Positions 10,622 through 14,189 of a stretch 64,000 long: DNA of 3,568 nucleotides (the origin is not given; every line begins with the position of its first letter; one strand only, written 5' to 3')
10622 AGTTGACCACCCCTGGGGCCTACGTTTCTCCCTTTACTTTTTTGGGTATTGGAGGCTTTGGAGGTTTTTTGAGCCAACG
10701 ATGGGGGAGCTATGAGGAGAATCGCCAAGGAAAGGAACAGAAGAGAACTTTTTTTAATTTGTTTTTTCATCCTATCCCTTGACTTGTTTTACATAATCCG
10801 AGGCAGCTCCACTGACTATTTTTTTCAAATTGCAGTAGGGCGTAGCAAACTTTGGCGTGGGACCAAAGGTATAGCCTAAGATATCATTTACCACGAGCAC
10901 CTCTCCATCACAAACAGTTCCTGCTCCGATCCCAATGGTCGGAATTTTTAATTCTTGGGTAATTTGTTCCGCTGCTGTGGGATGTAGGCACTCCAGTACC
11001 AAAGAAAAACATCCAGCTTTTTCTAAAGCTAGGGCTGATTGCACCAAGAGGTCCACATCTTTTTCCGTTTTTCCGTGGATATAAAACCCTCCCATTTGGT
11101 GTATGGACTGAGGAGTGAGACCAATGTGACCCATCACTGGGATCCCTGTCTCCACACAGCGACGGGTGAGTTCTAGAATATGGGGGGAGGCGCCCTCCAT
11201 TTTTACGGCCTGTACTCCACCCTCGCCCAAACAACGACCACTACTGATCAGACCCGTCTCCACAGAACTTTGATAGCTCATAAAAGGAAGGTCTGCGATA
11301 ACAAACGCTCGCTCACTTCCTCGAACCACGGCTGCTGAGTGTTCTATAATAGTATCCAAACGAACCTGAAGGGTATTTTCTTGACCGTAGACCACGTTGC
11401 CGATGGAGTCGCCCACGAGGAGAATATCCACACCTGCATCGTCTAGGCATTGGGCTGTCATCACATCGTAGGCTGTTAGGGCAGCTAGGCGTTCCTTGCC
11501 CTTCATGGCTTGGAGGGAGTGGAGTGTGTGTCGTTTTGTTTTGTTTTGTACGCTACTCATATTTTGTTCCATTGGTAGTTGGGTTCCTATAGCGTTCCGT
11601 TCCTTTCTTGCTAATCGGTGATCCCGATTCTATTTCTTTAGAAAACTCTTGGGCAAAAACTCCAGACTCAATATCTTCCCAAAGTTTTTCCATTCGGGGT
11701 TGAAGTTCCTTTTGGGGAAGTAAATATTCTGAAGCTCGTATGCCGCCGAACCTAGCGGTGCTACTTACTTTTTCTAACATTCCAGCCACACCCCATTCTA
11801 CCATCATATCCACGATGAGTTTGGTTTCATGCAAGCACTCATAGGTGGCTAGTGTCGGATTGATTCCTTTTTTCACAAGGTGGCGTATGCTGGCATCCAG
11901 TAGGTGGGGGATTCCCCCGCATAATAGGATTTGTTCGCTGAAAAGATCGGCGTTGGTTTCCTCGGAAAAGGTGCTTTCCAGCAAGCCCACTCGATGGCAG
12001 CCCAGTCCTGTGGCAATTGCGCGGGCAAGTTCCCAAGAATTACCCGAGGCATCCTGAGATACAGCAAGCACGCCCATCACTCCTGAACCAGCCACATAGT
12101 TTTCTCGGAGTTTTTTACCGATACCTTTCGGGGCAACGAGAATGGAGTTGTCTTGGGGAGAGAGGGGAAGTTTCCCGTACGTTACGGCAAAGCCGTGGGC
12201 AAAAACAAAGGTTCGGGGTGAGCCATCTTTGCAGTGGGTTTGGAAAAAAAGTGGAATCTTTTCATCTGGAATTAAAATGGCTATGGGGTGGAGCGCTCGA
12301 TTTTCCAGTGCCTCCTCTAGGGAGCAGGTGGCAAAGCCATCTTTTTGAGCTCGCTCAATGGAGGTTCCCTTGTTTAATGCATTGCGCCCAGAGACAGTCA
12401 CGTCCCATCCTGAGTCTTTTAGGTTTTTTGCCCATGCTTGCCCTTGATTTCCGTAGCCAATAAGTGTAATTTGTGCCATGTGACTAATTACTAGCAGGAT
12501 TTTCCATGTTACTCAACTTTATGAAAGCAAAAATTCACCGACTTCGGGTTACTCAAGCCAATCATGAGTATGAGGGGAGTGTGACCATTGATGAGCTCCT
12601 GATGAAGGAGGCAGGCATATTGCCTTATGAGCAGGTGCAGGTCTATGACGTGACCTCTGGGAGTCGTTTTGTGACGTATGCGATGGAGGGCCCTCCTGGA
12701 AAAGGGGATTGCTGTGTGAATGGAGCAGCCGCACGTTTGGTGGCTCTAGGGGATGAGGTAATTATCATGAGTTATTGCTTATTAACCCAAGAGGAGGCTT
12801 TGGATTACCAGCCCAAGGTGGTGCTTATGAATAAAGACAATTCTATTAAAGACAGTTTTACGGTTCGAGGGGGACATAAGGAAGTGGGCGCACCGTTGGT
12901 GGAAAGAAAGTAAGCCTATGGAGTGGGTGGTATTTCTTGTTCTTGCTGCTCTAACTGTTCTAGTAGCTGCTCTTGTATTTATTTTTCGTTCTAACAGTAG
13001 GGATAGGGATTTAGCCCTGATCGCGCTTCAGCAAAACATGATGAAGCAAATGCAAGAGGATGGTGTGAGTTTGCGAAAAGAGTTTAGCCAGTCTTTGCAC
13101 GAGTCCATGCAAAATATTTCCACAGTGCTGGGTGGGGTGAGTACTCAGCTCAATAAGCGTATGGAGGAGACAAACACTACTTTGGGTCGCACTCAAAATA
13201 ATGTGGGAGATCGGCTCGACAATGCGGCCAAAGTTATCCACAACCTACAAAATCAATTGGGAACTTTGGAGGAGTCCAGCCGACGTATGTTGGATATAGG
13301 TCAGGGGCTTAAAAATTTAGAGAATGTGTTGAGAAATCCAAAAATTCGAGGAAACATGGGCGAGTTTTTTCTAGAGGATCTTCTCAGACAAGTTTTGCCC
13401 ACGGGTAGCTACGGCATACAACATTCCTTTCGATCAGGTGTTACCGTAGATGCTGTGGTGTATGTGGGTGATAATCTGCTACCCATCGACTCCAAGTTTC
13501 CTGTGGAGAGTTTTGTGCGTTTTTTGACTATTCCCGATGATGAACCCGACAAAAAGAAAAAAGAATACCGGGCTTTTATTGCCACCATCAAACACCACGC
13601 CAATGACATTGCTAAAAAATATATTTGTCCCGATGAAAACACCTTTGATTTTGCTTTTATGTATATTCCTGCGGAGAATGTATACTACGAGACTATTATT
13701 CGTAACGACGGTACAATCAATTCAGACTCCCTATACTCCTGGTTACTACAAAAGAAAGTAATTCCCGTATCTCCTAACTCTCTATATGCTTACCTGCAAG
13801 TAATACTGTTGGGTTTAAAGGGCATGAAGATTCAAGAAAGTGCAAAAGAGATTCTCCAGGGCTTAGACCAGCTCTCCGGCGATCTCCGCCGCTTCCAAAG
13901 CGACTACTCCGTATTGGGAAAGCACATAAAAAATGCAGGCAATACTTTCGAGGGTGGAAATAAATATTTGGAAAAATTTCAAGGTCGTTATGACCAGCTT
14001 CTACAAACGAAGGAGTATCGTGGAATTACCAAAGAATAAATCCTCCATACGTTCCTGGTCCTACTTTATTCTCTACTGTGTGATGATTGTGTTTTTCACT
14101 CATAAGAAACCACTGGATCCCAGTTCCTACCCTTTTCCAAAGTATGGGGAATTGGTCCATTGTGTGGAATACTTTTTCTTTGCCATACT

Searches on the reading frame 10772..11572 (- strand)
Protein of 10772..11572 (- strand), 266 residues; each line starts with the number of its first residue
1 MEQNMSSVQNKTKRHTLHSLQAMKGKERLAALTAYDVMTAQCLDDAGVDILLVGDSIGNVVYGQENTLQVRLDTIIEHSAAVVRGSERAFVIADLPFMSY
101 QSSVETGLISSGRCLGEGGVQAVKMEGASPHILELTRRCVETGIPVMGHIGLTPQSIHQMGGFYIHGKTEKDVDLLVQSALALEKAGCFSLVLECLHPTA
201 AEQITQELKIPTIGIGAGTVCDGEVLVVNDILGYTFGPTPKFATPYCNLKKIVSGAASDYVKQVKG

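Call 4: search_protein_families(library=pfam, proteins=[window:10772-11572:-], max_evalue=0.01)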
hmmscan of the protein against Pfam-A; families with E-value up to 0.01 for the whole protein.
window:10772-11572:- (266 aa): 2 families
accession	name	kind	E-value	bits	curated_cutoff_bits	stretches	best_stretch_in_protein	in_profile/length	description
PF02548.21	Pantoate_transf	-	5.9e-96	321.3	28.7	1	15-265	2-252/259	Ketopantoate hydroxymethyltransferase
PF01177.27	Asp_Glu_race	-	0.00051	20.3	31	1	170-220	50-101/211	Asp/Glu/Hydantoin racemase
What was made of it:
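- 10772..11572 (-): panB. Its stop codon (TAG) is separated from the ORF's ATG by one base. Pfam PF02548 at 5.9e-96 (call 4).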

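Call 10: find_related_loci(query=window:10772-11572:-, collection=genome_contigs, flank=6000)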
Query window:10772-11572:- (266 aa) in genome_contigs; peptide patterns used: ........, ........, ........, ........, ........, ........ (x = any residue, [..] = any of these).
106 stretches matched a pattern; 23 encode a relative of the query (tblastn E <= 1e-3); 23 distinct loci.
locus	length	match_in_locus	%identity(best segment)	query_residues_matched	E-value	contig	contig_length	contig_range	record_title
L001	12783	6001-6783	64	7-266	5e-114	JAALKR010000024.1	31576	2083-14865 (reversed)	MAG: Oligoflexia bacterium isolate MH2_Bin27 NODE_691_length_31576_cov_30.699058, whole genome shotgun sequence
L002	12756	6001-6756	49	16-266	5e-73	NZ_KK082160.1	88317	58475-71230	Paenibacillus darwinianus strain Br scaffold4, whole genome shotgun sequence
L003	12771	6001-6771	48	12-265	2e-71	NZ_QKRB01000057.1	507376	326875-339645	Paenibacillus sambharensis strain SMB1 379, whole genome shotgun sequence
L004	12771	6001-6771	47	12-265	2e-70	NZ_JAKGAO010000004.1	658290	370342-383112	Paenibacillus tarimensis strain DSM 19409 Contig_4, whole genome shotgun sequence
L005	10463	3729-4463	49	21-266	1e-70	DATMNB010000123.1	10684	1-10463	MAG TPA_asm: Gemmatimonadaceae bacterium isolate SMAG_U12839 k141_2938081, whole genome shotgun sequence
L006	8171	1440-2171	47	21-265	2e-68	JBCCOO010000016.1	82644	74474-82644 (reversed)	MAG: Cyanobacteria bacterium P01_D01_bin.105 k141_2553873_length_82644_cov_19.7341, whole genome shotgun sequence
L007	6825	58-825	47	10-265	2e-68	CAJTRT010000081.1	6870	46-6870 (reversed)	MAG TPA_asm: uncultured Muribaculaceae bacterium isolate MGBC112435 genome assembly, contig: MGBC112435.81, whole genome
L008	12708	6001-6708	48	29-265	2e-67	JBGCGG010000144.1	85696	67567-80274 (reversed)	MAG: Phormidesmis sp. isolate SGMAG-04 contig144, whole genome shotgun sequence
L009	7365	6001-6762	47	12-264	9e-67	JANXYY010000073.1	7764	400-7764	MAG: Actinomycetes bacterium isolate GL140_4_metabat_142 GL140_4_k141_1752734, whole genome shotgun sequence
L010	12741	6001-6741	44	18-265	3e-63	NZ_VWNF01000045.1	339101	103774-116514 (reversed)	Nesterenkonia ebinurensis strain MD2 NODE_5, whole genome shotgun sequence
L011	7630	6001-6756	40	10-265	6e-59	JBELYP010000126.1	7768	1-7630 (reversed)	MAG: Arthrobacter sp. isolate 241_Sum.2 NODE_126_length_7768_cov_8.286439, whole genome shotgun sequence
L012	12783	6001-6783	40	2-265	1e-55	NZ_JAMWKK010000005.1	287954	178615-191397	Arthrobacter koreensis strain Gar CS 10 contig00005, whole genome shotgun sequence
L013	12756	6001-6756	41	13-265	3e-55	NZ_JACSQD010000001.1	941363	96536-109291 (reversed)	Arthrobacter gallicola strain Sa2CUA1 NODE_1_length_941363_cov_35.022079, whole genome shotgun sequence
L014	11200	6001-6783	40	2-265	6e-55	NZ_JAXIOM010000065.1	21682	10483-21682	Arthrobacter sp. 3Tela_A Arthrobacter_circumcinctus_00065, whole genome shotgun sequence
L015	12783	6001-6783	40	2-265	8e-55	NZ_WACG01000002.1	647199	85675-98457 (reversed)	Arthrobacter koreensis strain DSM 16760 Scaffold2_1, whole genome shotgun sequence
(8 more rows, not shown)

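Call 28: list_cluster_members(proteins=[window:10772-11572:-, window:9389-10165:-, window:8185-9402:-, window:5563-7365:+])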
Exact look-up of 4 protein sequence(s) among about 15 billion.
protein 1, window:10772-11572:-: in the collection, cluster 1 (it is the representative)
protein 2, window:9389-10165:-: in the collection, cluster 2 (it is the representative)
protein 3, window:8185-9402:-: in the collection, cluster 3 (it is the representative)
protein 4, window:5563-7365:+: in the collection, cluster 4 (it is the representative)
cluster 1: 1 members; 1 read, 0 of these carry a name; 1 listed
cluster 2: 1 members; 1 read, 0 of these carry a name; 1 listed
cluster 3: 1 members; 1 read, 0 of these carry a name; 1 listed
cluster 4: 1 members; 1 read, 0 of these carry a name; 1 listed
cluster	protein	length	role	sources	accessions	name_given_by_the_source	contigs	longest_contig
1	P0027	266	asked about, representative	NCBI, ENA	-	-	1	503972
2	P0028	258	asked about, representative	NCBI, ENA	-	-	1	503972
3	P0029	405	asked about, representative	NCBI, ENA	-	-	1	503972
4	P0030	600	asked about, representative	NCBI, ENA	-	-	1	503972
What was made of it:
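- Tried and rejected: This was impossible because the flanking proteins are singletons at 90% identity (call 28).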

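Call 67: search_protein_families(library=ncbifam, proteins=[window:10772-11572:-], max_evalue=0.00001)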
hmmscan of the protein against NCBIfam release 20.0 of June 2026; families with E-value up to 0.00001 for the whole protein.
window:10772-11572:- (266 aa): 2 families
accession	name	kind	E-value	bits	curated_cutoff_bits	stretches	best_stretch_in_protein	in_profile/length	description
NF001452.0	PRK00311.1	subfamily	1.6e-96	322.7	272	1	12-265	2-255/267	3-methyl-2-oxobutanoate hydroxymethyltransferase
TIGR00222.1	panB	equivalog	2.7e-84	282.8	207.55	1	14-265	3-252/264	3-methyl-2-oxobutanoate hydroxymethyltransferase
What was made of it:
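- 10772..11572 (-): TIGR00222 (call 67).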

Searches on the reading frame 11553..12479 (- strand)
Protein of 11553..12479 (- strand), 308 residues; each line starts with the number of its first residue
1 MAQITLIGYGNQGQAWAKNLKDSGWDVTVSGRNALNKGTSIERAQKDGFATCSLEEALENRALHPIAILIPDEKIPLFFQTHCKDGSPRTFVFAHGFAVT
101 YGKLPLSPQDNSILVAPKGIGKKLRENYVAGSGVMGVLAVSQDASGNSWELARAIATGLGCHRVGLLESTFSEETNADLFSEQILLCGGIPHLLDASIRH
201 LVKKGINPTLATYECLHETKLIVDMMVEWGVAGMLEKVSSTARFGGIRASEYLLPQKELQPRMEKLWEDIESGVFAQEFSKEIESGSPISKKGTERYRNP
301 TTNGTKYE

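Call 4: search_protein_families(library=pfam, proteins=[window:11553-12479:-], max_evalue=0.01)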
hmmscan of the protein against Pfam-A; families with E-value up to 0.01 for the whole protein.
window:11553-12479:- (308 aa): 4 families
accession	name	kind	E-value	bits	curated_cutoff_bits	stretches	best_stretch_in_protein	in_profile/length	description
PF07991.19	KARI_N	-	2e-39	135.3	20.6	1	3-165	6-165/165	Acetohydroxy acid isomeroreductase, NADPH-binding domain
PF01450.25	KARI_C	-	4.9e-31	108.4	29.1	1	171-295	1-124/144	Ketol-acid reductoisomerase, C-terminal domain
PF03807.23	F420_oxidored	-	0.0026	18.8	21.6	1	4-60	2-59/94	NADP oxidoreductase coenzyme F420-dependent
PF03446.21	NAD_binding_2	-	0.0065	16.9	21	0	3-60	1-55/161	NAD binding domain of 6-phosphogluconate dehydrogenase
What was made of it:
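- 11553..12479 (-): KARI-family (IlvC-like) gene, first gene of the operon. Presumed to act as the ketopantoate reductase. Pfam KARI_N and KARI_C (call 4).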

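Call 67: search_protein_families(library=ncbifam, proteins=[window:11553-12479:-], max_evalue=0.00001)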
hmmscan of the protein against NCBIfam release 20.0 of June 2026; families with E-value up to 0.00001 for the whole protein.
window:11553-12479:- (308 aa): 4 families
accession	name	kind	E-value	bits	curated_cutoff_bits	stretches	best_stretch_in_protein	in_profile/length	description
NF004017.0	PRK05479.1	equivalog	4.6e-83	278.7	336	1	3-298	19-310/337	ketol-acid reductoisomerase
TIGR00465.1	ilvC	equivalog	3.2e-77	259.6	226.15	1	3-294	5-291/314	ketol-acid reductoisomerase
NF009940.0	PRK13403.1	equivalog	2e-58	197.9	406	1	4-289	19-299/335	ketol-acid reductoisomerase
NF003557.0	PRK05225.1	equivalog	9.7e-33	113.4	713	1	3-281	39-318/491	ketol-acid reductoisomerase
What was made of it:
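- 11553..12479 (-): TIGR00465 (call 67).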

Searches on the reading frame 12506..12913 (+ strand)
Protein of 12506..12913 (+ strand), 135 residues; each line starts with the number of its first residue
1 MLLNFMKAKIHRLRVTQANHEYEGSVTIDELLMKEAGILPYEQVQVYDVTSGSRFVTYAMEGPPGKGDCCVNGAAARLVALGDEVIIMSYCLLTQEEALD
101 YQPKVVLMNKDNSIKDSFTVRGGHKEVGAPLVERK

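Call 4: search_protein_families(library=pfam, proteins=[window:12506-12913:+], max_evalue=0.01)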
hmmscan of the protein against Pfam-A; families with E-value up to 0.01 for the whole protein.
window:12506-12913:+ (135 aa): 1 family
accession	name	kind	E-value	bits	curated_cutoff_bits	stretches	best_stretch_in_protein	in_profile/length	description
PF02261.22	Asp_decarbox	-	4.9e-47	159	25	1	1-114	1-114/115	Aspartate decarboxylase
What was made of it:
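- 12506..12913 (+): panD, transcribed divergently from the operon. Pfam Asp_decarbox (call 4).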

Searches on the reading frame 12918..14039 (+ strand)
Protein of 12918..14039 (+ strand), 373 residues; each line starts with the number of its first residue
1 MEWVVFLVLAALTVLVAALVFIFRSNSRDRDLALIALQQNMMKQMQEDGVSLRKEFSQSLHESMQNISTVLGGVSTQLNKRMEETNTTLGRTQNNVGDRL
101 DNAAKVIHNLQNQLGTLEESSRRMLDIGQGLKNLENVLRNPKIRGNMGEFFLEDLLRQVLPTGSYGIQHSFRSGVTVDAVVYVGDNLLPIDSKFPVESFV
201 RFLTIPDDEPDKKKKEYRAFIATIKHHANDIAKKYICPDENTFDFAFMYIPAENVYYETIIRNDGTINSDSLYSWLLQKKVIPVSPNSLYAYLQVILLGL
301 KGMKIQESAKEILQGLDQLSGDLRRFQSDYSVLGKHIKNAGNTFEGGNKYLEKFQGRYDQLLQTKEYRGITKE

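Call 4: search_protein_families(library=pfam, proteins=[window:12918-14039:+], max_evalue=0.01)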
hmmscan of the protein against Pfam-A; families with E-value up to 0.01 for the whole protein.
window:12918-14039:+ (373 aa): 5 families
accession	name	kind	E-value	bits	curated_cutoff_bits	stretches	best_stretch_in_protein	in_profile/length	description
PF02646.22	RmuC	-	2.9e-50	171.5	26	1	77-349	2-269/291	RmuC family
PF20379.3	DUF6674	-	0.00038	20.6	28.5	0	303-346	122-165/251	Family of unknown function (DUF6674)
PF05565.16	Sipho_Gp157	-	0.0018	18.8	28.6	1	65-133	7-75/162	Siphovirus Gp157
PF06009.19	Laminin_II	-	0.0043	17.5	33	0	54-136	2-83/138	Laminin Domain II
PF07889.17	DUF1664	-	0.0054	17.2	34.6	0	62-127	37-102/124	Protein of unknown function (DUF1664)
